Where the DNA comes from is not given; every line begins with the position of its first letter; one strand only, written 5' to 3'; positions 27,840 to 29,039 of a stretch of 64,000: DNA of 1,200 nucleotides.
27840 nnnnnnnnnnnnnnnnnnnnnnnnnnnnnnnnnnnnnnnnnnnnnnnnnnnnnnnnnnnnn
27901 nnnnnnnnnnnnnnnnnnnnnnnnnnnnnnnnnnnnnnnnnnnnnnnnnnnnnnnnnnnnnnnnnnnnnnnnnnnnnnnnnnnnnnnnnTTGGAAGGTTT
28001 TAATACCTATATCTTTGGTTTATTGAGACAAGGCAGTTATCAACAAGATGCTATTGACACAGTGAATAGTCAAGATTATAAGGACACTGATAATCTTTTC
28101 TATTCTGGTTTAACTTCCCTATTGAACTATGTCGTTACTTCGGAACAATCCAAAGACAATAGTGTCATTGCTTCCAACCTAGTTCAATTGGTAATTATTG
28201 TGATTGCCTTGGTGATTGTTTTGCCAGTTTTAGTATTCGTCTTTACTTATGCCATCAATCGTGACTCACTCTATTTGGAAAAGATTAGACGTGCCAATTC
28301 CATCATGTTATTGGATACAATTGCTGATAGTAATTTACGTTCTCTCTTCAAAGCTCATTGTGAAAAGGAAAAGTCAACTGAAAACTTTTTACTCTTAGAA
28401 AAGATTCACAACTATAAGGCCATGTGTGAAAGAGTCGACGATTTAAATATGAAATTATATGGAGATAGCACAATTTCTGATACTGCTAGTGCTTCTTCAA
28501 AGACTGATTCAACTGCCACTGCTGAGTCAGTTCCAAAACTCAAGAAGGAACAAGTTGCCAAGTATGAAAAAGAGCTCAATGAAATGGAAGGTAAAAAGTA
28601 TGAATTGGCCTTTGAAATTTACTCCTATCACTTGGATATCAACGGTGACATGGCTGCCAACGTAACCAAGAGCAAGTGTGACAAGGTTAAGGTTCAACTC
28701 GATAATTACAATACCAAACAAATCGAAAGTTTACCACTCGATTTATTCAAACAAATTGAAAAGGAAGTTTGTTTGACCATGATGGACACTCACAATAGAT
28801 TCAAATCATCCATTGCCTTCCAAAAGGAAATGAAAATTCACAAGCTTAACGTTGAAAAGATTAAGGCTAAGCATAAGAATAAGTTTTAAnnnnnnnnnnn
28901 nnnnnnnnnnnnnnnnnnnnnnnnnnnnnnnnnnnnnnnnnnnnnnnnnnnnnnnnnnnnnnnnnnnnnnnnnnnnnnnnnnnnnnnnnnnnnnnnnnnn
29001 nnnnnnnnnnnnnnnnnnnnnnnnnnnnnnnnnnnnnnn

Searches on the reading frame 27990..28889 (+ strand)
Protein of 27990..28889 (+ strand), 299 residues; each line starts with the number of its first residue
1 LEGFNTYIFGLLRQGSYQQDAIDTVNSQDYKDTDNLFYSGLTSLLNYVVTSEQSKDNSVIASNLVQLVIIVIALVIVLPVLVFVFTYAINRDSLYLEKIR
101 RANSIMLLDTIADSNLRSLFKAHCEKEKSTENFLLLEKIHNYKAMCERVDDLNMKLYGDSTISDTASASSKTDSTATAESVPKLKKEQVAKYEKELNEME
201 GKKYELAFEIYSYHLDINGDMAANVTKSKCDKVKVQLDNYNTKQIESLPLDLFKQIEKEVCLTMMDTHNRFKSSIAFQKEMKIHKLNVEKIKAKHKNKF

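Call 31: search_protein_families(library=pfam, proteins=[window:27990-28889:+], max_evalue=0.01)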
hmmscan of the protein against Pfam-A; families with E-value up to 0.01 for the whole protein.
window:27990-28889:+ (299 aa): 1 family
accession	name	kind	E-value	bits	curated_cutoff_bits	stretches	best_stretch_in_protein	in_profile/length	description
PF00615.24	RGS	-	1.9e-05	25.4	23.9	1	110-279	5-116/117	Regulator of G protein signaling domain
